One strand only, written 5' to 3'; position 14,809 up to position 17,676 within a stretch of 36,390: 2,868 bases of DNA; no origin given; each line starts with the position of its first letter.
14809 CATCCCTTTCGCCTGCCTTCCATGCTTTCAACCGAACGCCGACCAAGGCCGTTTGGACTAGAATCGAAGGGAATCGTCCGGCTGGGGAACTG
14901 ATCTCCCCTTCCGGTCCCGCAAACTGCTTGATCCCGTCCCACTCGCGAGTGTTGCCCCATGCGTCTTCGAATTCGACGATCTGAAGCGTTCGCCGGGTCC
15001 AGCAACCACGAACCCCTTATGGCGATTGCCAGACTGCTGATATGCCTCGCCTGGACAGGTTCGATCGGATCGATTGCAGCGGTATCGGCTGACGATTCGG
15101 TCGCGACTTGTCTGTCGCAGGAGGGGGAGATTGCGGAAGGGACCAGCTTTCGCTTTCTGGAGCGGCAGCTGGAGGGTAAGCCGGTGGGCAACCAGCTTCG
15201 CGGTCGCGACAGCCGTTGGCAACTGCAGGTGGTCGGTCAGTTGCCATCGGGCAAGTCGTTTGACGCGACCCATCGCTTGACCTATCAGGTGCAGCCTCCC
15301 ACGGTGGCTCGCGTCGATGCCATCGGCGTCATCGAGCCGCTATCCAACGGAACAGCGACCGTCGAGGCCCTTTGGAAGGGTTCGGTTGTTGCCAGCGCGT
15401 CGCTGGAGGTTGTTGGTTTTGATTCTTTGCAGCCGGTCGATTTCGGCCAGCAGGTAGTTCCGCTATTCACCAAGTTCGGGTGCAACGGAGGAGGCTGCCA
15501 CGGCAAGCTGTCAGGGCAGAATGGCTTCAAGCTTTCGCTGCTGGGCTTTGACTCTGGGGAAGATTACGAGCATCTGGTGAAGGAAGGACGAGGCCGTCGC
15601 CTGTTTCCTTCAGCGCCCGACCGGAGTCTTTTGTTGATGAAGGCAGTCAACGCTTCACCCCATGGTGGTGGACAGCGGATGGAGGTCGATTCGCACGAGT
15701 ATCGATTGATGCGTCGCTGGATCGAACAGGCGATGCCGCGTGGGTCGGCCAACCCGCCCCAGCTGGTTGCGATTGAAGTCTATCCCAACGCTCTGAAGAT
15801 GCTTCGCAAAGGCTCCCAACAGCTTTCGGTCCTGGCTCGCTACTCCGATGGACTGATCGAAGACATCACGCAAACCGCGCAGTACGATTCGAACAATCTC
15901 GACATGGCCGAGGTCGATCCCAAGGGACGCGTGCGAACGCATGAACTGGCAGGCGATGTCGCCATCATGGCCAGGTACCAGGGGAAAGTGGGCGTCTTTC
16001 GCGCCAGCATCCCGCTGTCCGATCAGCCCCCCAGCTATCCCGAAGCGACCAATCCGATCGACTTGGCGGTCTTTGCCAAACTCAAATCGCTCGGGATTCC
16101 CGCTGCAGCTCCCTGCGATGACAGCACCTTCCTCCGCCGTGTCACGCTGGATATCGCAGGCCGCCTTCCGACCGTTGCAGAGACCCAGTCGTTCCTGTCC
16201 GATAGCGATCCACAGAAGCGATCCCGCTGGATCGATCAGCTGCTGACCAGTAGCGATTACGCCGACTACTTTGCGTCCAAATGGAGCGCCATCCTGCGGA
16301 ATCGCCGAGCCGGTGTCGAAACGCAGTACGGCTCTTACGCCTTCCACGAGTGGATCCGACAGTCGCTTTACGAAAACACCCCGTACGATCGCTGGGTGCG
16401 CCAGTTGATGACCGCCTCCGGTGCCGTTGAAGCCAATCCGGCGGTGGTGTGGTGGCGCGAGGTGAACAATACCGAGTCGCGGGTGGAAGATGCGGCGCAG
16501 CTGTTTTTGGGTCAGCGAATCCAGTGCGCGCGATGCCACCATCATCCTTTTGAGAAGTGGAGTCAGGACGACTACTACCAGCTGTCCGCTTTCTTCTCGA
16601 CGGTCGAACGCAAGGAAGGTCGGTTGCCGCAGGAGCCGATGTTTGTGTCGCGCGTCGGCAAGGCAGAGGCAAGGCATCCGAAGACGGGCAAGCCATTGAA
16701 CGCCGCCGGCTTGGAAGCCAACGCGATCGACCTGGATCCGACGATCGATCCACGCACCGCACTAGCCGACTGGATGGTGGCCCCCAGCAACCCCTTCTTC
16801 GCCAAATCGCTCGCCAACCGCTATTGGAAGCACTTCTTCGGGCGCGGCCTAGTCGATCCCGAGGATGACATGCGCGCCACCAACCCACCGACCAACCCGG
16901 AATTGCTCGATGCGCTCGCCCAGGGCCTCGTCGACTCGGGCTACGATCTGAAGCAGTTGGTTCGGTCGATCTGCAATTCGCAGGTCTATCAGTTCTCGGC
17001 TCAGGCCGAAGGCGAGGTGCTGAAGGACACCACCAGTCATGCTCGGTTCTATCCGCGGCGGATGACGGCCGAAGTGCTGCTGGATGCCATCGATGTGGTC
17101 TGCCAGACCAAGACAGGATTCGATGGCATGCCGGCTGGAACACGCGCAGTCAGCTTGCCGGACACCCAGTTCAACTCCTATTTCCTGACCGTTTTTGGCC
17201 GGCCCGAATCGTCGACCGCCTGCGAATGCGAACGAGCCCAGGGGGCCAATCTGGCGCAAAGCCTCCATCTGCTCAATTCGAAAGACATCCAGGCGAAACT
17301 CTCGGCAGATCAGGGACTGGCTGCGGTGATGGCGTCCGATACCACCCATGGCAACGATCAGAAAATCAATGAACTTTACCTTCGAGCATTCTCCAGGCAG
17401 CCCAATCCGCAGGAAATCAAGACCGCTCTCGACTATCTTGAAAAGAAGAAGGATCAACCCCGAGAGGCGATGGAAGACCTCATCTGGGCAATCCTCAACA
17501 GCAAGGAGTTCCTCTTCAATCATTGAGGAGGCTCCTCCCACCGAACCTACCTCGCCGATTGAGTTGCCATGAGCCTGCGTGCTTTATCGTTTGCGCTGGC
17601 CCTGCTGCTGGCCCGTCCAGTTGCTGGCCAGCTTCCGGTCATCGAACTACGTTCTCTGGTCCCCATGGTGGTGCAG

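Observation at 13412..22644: Co-directional four-gene cluster of planctomycete-specific exported proteins: DUF1501, PSCyt2/PSD1, an orphan 716-aa protein, and PSCyt1-WD40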

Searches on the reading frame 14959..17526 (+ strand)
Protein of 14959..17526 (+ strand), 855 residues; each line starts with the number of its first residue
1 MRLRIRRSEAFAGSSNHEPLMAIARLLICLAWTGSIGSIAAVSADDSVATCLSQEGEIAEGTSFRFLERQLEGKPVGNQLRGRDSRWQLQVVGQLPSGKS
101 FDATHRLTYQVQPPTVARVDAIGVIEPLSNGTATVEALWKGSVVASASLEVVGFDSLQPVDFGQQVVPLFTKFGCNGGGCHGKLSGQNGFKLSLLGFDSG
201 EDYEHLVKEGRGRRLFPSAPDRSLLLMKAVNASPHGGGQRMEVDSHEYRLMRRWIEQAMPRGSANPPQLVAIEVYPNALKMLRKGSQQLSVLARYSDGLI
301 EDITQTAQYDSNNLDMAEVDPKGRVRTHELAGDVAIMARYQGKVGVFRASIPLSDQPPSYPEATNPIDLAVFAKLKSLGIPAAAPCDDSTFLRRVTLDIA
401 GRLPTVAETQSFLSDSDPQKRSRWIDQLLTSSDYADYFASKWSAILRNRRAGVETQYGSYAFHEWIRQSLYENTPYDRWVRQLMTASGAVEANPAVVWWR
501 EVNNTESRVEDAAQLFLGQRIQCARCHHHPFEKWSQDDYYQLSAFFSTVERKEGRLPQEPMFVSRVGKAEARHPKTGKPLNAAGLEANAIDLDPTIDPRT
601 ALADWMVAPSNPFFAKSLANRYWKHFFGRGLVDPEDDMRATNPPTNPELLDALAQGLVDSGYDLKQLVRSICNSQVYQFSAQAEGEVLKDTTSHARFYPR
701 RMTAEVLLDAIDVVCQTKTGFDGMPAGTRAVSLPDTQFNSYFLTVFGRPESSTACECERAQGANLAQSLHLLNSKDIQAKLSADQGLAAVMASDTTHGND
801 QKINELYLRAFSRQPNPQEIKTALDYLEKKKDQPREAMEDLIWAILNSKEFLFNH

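Call 3: search_protein_families(library=pfam, proteins=[window:14959-17526:+], max_evalue=0.01)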
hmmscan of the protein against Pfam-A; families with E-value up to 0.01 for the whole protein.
window:14959-17526:+ (855 aa): 5 families
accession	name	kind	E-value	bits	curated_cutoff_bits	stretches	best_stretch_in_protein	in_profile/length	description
PF07583.16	PSCyt2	-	2.1e-48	165.5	29.8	1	366-550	1-208/209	Protein of unknown function (DUF1549)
PF07587.16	PSD1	-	8.1e-48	163.4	28.5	1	599-826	2-243/244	Protein of unknown function (DUF1553)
PF02368.24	Big_2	-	3.2e-07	30.6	22.8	0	272-336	5-64/79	Bacterial Ig-like domain (group 2)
PF07637.16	PSD5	-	0.0011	19.7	34.2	1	803-853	6-59/62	Protein of unknown function (DUF1595)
PF22359.2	Big-like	-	0.0023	18.6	27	1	108-137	4-33/48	Bacterial Ig-like domain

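Call 9: search_protein_families(library=ncbifam, proteins=[window:14959-17526:+], max_evalue=0.01)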
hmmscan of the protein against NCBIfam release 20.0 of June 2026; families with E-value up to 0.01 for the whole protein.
window:14959-17526:+ (855 aa): 0 families

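Call 25: search_solved_structures(query=window:14959-17526:+, max_evalue=1)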
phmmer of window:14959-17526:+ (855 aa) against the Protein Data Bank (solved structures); distinct sequences matched with E-value up to 1: 2.
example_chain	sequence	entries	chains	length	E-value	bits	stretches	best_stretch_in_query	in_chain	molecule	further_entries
9ifo_A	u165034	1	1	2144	1.1e-14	56.7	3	265-340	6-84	Teneurin-Like Protein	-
9pt5_A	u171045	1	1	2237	1.4e-14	56.4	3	265-340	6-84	Teneurin-like protein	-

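Call 27: search_solved_structures(query=window:14959-17526:+, max_evalue=1, show_alignments=1)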
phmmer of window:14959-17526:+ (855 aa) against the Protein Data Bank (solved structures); distinct sequences matched with E-value up to 1: 2.
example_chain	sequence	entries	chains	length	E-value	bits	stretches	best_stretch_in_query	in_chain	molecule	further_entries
9ifo_A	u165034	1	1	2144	1.1e-14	56.7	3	265-340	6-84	Teneurin-Like Protein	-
9pt5_A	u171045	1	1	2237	1.4e-14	56.4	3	265-340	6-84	Teneurin-like protein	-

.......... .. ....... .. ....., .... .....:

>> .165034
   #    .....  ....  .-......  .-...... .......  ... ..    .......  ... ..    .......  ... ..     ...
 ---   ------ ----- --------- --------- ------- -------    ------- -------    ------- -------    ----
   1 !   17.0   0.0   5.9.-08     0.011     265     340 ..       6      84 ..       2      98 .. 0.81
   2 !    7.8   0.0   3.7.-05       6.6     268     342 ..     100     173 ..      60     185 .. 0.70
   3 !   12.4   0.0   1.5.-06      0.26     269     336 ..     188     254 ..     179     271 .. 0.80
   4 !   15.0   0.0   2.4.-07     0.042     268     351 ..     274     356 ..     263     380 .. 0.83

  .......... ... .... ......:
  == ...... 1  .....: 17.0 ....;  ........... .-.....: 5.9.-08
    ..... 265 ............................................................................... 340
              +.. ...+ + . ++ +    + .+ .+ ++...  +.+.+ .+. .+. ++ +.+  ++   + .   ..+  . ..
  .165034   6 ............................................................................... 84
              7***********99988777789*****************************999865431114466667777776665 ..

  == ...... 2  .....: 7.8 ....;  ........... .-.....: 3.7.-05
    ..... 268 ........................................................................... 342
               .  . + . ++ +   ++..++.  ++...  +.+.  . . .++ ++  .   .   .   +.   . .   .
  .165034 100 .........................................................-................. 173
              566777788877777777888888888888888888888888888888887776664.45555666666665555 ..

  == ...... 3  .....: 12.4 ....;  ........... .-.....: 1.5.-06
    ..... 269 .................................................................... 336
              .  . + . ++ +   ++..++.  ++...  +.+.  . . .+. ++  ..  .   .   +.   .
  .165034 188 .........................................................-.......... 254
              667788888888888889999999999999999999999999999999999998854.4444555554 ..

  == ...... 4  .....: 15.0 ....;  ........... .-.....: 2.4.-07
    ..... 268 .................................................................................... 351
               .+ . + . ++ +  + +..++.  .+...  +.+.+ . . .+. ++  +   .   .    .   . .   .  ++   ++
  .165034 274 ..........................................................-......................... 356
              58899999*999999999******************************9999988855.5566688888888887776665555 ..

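Call 83: search_protein_families(library=padloc, proteins=[window:14959-17526:+], max_evalue=0.001)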
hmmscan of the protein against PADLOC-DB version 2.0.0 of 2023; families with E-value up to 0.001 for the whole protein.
window:14959-17526:+ (855 aa): 0 families

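Call 85: search_solved_structures(query=A3, max_evalue=10)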
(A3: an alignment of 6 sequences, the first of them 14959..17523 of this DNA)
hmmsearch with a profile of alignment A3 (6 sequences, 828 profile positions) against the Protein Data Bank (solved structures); distinct sequences matched with E-value up to 10: 18.
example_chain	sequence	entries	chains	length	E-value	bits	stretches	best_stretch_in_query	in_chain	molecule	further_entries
9pt5_A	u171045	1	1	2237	3.4e-24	88.2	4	239-304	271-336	Teneurin-like protein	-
9ifo_A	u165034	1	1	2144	3.5e-23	84.9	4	238-304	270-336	Teneurin-Like Protein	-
8gyr_A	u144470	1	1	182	9.7e-07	30.5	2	242-301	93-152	Leptospira Immunoglobulin-like protein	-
8gyr_B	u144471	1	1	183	1.2e-06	30.1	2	242-301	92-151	LigA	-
2mqg_A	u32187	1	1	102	9.3e-05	24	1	240-314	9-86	LigB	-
2mog_A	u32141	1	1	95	0.0001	23.8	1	241-314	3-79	Bacterial Ig-like domain, group 2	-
7quz_AAA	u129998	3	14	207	0.00041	21.8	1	74-128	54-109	Beta-1,3-glucanase bglH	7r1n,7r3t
2n7s_A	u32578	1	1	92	0.018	16.4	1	242-310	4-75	Ig-like repeat domain protein 1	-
2mh4_A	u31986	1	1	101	0.021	16.2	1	242-311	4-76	LigB-like protein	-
8zdh_A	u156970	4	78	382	0.14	13.4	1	53-121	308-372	Major Capsid Protein (gp8)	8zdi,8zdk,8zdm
8zdj_S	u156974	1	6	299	0.25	12.6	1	56-125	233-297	Tail Tube Protein (gp13)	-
8zdl_S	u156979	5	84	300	0.25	12.6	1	56-125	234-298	Tail Tube Protein (gp13)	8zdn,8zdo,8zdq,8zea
2l06_A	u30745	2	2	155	0.38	12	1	373-420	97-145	Phycobilisome LCM core-membrane linker polypeptide | Phycobiliprotein ApcE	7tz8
3osj_A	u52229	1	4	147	0.48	11.7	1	373-415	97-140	Phycobilisome LCM core-membrane linker polypeptide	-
7ext_03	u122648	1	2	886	0.66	11.2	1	373-421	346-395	Phycobiliprotein ApcE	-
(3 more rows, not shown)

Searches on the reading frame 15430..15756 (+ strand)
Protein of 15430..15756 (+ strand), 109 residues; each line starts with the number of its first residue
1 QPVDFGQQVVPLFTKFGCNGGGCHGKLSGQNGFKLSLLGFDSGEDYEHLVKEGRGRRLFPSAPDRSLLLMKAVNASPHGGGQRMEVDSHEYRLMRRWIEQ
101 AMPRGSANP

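Call 79: search_protein_families(library=pfam, proteins=[window:15430-15756:+], max_evalue=10)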
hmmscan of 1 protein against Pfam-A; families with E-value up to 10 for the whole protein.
seq(109 aa): 0 families
